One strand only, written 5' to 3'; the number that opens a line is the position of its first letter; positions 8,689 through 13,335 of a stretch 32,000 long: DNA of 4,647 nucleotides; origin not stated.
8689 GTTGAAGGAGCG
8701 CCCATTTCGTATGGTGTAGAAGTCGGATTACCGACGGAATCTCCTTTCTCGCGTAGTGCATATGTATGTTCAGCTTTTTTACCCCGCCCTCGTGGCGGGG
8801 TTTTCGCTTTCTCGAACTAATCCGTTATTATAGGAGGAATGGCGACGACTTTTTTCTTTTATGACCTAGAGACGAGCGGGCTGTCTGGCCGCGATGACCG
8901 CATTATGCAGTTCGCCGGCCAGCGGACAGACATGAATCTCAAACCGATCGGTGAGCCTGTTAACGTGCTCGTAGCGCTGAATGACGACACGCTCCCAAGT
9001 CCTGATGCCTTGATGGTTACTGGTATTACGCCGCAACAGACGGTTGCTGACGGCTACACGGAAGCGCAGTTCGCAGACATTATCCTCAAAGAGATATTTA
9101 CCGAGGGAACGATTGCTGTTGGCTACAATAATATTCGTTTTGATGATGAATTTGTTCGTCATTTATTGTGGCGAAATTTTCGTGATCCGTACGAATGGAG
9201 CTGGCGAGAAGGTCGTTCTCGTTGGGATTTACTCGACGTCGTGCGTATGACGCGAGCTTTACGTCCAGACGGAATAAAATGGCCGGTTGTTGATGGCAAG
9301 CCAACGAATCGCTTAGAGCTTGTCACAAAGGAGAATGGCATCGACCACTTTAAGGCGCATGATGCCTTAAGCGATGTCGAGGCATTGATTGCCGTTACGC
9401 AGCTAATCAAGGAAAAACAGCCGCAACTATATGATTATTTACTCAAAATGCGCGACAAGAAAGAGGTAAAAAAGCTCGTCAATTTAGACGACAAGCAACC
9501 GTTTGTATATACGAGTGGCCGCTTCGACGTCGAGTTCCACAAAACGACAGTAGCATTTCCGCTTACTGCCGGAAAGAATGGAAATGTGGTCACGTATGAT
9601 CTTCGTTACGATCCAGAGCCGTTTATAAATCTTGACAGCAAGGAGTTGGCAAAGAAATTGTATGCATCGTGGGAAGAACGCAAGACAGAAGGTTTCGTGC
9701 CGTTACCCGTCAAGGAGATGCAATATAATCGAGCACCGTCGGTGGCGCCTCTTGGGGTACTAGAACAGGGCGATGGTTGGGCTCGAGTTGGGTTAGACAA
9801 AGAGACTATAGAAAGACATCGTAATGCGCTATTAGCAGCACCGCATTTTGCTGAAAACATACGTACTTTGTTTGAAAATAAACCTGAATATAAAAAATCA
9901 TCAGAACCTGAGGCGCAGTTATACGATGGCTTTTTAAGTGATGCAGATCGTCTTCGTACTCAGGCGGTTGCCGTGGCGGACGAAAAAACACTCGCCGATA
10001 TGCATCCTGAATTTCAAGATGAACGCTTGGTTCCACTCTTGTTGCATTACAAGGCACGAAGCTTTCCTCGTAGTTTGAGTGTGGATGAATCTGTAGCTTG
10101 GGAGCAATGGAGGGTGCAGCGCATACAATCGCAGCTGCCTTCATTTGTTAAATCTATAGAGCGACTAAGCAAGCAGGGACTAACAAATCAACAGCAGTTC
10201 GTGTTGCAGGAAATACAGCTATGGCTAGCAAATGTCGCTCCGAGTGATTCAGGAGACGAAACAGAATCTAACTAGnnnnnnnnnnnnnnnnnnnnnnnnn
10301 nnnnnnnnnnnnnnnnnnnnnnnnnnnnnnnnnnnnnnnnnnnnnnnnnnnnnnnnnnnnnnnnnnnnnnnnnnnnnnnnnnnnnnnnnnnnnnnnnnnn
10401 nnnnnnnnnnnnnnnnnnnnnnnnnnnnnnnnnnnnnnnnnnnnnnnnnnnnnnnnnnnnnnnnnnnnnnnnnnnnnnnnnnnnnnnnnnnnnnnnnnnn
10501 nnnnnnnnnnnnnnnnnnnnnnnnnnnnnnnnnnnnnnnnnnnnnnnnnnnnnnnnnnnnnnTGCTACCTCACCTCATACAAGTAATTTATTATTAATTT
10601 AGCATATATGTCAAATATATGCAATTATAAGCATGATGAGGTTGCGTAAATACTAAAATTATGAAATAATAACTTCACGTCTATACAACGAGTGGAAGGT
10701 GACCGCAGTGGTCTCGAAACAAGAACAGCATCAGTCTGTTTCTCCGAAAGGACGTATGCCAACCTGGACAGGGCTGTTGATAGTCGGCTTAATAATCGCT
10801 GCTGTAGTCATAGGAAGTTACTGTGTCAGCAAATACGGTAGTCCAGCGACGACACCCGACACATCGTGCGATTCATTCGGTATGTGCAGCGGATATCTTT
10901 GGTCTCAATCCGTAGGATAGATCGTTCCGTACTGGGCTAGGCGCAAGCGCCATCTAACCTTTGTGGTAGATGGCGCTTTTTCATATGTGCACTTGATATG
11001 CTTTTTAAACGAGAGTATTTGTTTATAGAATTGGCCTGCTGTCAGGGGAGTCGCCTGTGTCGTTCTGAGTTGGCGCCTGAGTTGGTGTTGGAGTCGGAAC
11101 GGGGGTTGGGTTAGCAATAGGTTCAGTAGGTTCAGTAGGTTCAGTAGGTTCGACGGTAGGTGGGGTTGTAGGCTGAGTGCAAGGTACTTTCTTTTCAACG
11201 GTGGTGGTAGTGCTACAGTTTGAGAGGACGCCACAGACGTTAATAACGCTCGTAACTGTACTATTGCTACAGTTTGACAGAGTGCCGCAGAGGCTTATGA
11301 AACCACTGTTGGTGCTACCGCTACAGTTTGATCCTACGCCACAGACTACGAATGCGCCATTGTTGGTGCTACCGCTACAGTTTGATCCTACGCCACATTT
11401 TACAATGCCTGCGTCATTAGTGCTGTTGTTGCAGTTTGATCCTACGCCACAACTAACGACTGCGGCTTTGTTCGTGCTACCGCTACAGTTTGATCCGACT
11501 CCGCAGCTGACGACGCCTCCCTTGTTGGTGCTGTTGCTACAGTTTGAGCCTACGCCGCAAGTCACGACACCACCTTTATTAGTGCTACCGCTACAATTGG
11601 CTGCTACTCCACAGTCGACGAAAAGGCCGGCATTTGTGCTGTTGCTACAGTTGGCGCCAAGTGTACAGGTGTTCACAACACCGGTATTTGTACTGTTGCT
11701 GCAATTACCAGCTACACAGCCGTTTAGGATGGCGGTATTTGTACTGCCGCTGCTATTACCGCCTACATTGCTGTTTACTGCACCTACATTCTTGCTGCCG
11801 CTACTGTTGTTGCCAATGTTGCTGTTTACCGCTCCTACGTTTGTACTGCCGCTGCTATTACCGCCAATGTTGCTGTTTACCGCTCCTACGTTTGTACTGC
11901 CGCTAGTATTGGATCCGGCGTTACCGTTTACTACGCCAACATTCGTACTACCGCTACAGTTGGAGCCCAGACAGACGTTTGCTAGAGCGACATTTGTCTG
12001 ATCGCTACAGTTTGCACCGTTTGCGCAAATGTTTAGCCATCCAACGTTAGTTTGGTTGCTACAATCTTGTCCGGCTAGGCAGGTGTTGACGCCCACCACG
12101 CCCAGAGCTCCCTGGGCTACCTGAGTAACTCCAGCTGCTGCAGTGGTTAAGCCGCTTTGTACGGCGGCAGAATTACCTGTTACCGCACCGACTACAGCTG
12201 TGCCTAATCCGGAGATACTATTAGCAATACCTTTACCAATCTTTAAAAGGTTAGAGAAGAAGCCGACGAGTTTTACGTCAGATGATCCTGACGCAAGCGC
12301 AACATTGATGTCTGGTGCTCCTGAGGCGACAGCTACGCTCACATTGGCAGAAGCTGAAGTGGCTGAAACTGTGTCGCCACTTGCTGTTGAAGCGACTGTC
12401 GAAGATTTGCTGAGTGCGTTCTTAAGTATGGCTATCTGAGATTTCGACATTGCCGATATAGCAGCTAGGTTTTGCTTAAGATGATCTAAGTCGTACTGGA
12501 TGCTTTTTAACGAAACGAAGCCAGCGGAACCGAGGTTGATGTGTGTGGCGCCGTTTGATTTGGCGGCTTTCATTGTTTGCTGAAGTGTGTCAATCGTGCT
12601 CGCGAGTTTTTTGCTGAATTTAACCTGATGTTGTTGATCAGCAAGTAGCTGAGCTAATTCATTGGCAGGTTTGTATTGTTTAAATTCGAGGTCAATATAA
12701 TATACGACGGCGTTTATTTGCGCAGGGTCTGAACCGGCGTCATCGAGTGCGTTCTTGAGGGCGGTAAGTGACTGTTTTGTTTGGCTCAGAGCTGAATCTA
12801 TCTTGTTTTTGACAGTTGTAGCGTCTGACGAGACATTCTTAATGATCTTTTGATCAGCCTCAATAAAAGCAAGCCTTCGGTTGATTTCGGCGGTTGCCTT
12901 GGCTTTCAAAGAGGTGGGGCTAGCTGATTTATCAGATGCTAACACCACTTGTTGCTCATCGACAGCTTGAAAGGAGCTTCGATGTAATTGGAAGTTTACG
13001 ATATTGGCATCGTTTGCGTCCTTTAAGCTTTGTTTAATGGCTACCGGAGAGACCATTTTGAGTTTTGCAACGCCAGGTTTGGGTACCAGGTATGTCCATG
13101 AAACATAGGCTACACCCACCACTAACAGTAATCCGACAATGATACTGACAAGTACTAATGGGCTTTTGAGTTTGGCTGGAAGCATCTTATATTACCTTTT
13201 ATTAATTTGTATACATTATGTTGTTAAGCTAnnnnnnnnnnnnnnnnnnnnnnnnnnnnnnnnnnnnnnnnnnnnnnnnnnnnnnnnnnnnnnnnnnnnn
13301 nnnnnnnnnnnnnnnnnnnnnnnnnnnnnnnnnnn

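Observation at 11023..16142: Operon of two paralogous cysteine-ladder solenoid-repeat envelope proteins plus a detached anchor module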

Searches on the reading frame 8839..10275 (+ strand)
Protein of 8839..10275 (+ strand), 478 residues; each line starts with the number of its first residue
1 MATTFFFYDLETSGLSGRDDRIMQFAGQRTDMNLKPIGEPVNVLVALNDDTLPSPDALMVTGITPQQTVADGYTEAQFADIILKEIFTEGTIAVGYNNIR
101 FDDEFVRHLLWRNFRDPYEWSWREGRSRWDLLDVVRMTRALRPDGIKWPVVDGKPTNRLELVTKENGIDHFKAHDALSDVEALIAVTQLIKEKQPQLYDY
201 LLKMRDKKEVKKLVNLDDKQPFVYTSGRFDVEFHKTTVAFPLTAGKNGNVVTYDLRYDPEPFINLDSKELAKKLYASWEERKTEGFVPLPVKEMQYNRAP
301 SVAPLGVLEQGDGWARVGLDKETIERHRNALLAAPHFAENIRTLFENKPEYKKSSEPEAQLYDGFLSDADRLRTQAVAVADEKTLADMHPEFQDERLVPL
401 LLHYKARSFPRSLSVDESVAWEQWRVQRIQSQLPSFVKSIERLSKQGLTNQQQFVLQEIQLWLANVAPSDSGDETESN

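Call 19: search_protein_families(library=pfam, proteins=[window:8839-10275:+], max_evalue=0.001)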
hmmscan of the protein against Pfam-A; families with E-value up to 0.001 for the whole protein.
window:8839-10275:+ (478 aa): 3 families
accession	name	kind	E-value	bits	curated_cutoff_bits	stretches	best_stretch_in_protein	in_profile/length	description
PF08411.15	Exonuc_X-T_C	-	5.3e-58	196.7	27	1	205-464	1-268/269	Exonuclease C-terminal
PF00929.31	RNase_T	-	3.9e-22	80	24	1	7-186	2-163/164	Exonuclease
PF13482.12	RNase_H_2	-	3.1e-05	24.4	22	0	67-126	35-101/165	RNase_H superfamily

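Call 22: find_related_loci(query=window:8839-10275:+, collection=genome_contigs, flank=10000)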
Query window:8839-10275:+ (478 aa) in genome_contigs; peptide patterns used: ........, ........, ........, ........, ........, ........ (x = any residue, [..] = any of these).
109 stretches matched a pattern; 66 encode a relative of the query (tblastn E <= 1e-3); 66 distinct loci.
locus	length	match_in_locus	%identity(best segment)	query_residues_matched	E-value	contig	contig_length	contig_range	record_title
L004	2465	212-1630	81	1-473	0e+0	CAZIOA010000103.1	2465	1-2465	MAG TPA_asm: uncultured Candidatus Saccharibacteria bacterium isolate SRP263527_co2_73 genome assembly, contig: NODE_499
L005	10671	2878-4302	80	1-475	0e+0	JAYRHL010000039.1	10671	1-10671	MAG: Candidatus Saccharimonadaceae bacterium isolate SZ_szas25bin.26 k141_1515529, whole genome shotgun sequence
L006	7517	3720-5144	80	1-475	0e+0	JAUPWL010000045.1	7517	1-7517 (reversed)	MAG: Patescibacteria group bacterium isolate erpe_2018_sw_45hr_WHONDRS-SW48-000100_F_bin.11 scaffold_865, whole genome s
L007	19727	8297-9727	79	1-477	0e+0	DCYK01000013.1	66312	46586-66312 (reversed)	MAG TPA_asm: Candidatus Saccharibacteria bacterium UBA2112 UBA2112_contig_3009, whole genome shotgun sequence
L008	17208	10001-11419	79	1-473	0e+0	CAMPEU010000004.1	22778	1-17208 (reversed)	MAG: uncultured Candidatus Saccharibacteria bacterium isolate ERR4918all_bin.1_MetaWRAP_v1.1_MAG genome assembly, contig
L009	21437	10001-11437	79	1-470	0e+0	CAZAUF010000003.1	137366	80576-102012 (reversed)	MAG TPA_asm: uncultured Candidatus Saccharibacteria bacterium isolate SRP144015_co1_45 genome assembly, contig: NODE_65_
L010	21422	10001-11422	79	1-473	0e+0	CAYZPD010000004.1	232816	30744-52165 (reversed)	MAG TPA_asm: uncultured Candidatus Saccharibacteria bacterium isolate SRP292972_co3_105 genome assembly, contig: NODE_77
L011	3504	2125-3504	81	1-460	0e+0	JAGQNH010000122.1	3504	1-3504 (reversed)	MAG: Candidatus Saccharibacteria bacterium isolate HKST-UBA63 2009_574661, whole genome shotgun sequence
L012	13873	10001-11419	77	1-473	0e+0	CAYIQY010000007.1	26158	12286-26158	MAG TPA_asm: uncultured Candidatus Saccharibacteria bacterium isolate ERP119705_co25_180 genome assembly, contig: NODE_9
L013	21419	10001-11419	77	1-473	0e+0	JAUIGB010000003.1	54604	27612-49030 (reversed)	MAG: bacterium isolate Co_bin.129 NODE_4347_length_54604_cov_1.187877, whole genome shotgun sequence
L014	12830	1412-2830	76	1-473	0e+0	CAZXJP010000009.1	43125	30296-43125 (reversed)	MAG TPA_asm: uncultured Candidatus Saccharibacteria bacterium isolate SRP334346_co1_113 genome assembly, contig: NODE_92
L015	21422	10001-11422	73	1-474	0e+0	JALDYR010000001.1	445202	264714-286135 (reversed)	MAG: Candidatus Saccharibacteria bacterium isolate MCT-ROC-43 NODE_2_length_445202_cov_58.846891, whole genome shotgun s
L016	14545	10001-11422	72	1-474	0e+0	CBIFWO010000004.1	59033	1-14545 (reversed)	MAG TPA_asm: uncultured bacterium isolate ERR14720264_binner12_Refined_13 genome assembly, contig: ERZ27336811.12, whole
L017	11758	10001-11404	72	1-468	0e+0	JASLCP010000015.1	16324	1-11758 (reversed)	MAG: Candidatus Saccharimonadales bacterium isolate SHSU_advanced.final.181 k67_20092851, whole genome shotgun sequence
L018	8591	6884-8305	71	1-474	0e+0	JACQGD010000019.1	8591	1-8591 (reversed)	MAG: Candidatus Saccharibacteria bacterium isolate NC_groundwater_1064_Pr2_B-0.1um_46_7 rattlesnake_spring_18_scaffold_3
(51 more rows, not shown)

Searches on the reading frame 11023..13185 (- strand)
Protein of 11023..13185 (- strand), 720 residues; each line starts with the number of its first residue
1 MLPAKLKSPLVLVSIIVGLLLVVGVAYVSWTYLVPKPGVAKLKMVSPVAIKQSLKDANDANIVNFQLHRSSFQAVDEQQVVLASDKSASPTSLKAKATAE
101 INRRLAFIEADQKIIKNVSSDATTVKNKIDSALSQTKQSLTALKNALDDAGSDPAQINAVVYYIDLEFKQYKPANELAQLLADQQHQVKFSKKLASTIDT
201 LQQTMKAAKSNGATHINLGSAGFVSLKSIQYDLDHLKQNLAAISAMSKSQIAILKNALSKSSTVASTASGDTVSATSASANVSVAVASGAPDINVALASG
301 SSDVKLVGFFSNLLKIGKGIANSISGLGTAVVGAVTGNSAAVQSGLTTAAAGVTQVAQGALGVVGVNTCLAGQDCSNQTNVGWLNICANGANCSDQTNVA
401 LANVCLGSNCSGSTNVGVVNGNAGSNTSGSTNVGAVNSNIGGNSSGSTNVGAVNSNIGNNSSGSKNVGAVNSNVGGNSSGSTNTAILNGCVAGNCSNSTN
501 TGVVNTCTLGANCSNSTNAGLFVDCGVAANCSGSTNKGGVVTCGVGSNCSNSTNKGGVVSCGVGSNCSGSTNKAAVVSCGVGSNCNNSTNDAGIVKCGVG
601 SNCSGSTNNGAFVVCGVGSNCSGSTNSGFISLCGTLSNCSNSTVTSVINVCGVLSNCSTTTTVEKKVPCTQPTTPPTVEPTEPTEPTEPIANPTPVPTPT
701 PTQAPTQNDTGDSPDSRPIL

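Call 4: search_protein_families(library=pfam, proteins=[window:11023-13185:-], max_evalue=1)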
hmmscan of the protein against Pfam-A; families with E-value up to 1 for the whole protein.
window:11023-13185:- (720 aa): 0 families

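Call 5: search_protein_families(library=ncbifam, proteins=[window:11023-13185:-], max_evalue=1)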
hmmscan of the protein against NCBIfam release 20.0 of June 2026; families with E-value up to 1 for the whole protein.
window:11023-13185:- (720 aa): 1 family
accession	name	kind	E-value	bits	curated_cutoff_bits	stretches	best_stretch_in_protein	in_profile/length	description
NF007973.0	PRK10697.1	equivalog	0.42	10.5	136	0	2-37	32-67/119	envelope stress response membrane protein PspC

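Call 49: search_protein_families(library=phrogs, proteins=[window:11023-13185:-], max_evalue=0.01)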
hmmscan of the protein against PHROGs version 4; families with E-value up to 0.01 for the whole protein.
window:11023-13185:- (720 aa): 0 families

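Call 51: predict_structure(alignment_id=A3)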
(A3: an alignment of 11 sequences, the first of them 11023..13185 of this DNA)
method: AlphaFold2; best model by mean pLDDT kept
length: 720 residues; sequences in the alignment: 11
mean_pLDDT: 56.3   pTM: 0.38
mean pLDDT of the five models: 56.3, 55.4, 55.0, 54.0, 53.4
residues with pLDDT >= 90: 0; 70-90: 261; 50-70: 196; < 50: 263
segments of 3 or more residues with pLDDT < 50: 1-10, 30-81, 85-87, 215-224, 253-366, 381-384, 661-720
pLDDT, mean of each block of 10 residues (from residue 1): 42 52 51 37 30 33 33 36 54 76 77 70 66 76 81 73 64 59 58 57 61 47 47 55 52 45 22 23 24 25 28 31 27 27 27 26 43 69 61 72 70 70 76 69 75 69 72 76 71 79 70 79 76 79 83 79 84 77 82 75 78 76 71 72 61 57 33 30 31 33 32 32
secondary structure, 60 per line:
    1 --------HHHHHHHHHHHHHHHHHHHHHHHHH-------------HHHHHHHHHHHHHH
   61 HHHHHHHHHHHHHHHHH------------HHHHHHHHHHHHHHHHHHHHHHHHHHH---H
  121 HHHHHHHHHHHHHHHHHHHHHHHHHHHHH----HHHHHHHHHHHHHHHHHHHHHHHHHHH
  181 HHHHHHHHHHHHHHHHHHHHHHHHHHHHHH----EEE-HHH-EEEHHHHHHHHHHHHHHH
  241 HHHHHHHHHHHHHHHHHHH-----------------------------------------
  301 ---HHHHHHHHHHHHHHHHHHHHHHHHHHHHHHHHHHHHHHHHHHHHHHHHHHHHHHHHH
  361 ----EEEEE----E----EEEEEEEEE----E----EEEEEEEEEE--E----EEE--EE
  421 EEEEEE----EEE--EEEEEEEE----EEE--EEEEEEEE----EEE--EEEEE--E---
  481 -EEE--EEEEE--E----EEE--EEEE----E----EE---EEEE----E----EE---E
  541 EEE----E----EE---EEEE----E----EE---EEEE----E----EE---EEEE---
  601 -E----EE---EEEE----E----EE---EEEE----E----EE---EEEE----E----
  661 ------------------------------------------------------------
elements in order (helices of 4 or more, strands of 3 or more residues): H9-33 H47-77 H90-116 H120-149 H154-210 E215-217 E223-225 H226-259 H304-360 E365-369 E379-387 E397-406 E414-416 E419-426 E431-433 E436-443 E448-450 E453-460 E465-467 E470-474 E482-484 E487-491 E499-501 E504-507 E522-525 E540-543 E558-561 E576-579 E594-597 E612-615 E630-633 E648-651

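Call 59: fold_search(model_id=the predicted structure, library=pdb)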
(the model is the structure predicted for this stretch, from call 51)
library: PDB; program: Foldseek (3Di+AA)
matches with E <= 10: 176; with E <= 0.001: 0
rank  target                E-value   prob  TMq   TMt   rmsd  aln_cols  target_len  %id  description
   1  8jaz_A                2.4e-01  0.15  0.13  0.17  14.2       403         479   10  Structure of the alginate epimerase/lyase complexed with di-mannuronic acid (released 2024-05-08)
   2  4wpc_B                3.4e-01  0.84  0.14  0.31  26.8       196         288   14  Crystal structure of Rgd1p F-BAR domain in complex with inositol phosphate (released 2014-12-24)
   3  4xla_A                4.3e-01  0.14  0.14  0.16  14.0       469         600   11  Tailspike protein mutant D339A of E. coli bacteriophage HK620 IN COMPLEX WITH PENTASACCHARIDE (released 2016-01-20)
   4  7b8b_A                4.5e-01  0.07  0.10  0.16  15.1       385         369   11  ADPG2 - ENDOPOLYGALACTURONASE FROM ARABIDOPSIS THALIANA (released 2022-06-22)
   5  7koh_A                5.9e-01  0.14  0.12  0.15  14.8       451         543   10  Crystal structure of antigen 43 from Escherichia coli EDL933 (released 2022-03-09)
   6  2f3l                  6.5e-01  0.07  0.05  0.17  13.0       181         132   10  Crystal Structure of a Lumenal Rfr-domain protein (Contig83.1_1_243_746) from Cyanothece sp. 51142 at 2.1 Angstrom resol (released 2006-11-07)
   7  9fqr_FA               7.8e-01  0.12  0.08  0.15  38.5       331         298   10  96-nm repeat of axonemal doublet microtubules from bovine sperm (released 2025-03-26)
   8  7koh_D                7.8e-01  0.10  0.13  0.15  14.6       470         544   12  Crystal structure of antigen 43 from Escherichia coli EDL933 (released 2022-03-09)
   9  9cpc_3R               8.1e-01  0.13  0.09  0.21  45.1       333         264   14  Atomic model of porcine brain ventricles cilia doublet microtubule (48-nm periodicity) (released 2024-10-23)
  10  9cpb_5O               8.9e-01  0.12  0.09  0.17  44.0       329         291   11  Atomic model of bovine Fallopian tube cilia doublet microtubule (48-nm periodicity) (released 2024-10-30)
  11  8i7r_B4               9.3e-01  0.11  0.08  0.15  42.5       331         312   11  In situ structure of axonemal doublet microtubules in mouse sperm with 48-nm repeat (released 2023-10-11)
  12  6g0x_A                9.7e-01  0.09  0.15  0.16  14.2       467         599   13  TAILSPIKE PROTEIN OF E. COLI BACTERIOPHAGE HK620 IN COMPLEX WITH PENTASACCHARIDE (released 2018-04-04)
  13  9cpc_3H               1.0e+00  0.11  0.08  0.15  41.0       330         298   12  Atomic model of porcine brain ventricles cilia doublet microtubule (48-nm periodicity) (released 2024-10-23)
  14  9fqr_Fz               1.0e+00  0.10  0.07  0.15  41.2       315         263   11  96-nm repeat of axonemal doublet microtubules from bovine sperm (released 2025-03-26)
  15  2iq7_F                1.0e+00  0.05  0.10  0.17  15.3       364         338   11  Crystal structure of the polygalacturonase from Colletotrichum lupini and its implications for the interaction with po (released 2007-10-23)
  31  3twd_A                1.8e+00  0.03  0.08  0.15  15.2       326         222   11  glmuC1 in complex with an antibacterial inhibitor (released 2011-10-19)
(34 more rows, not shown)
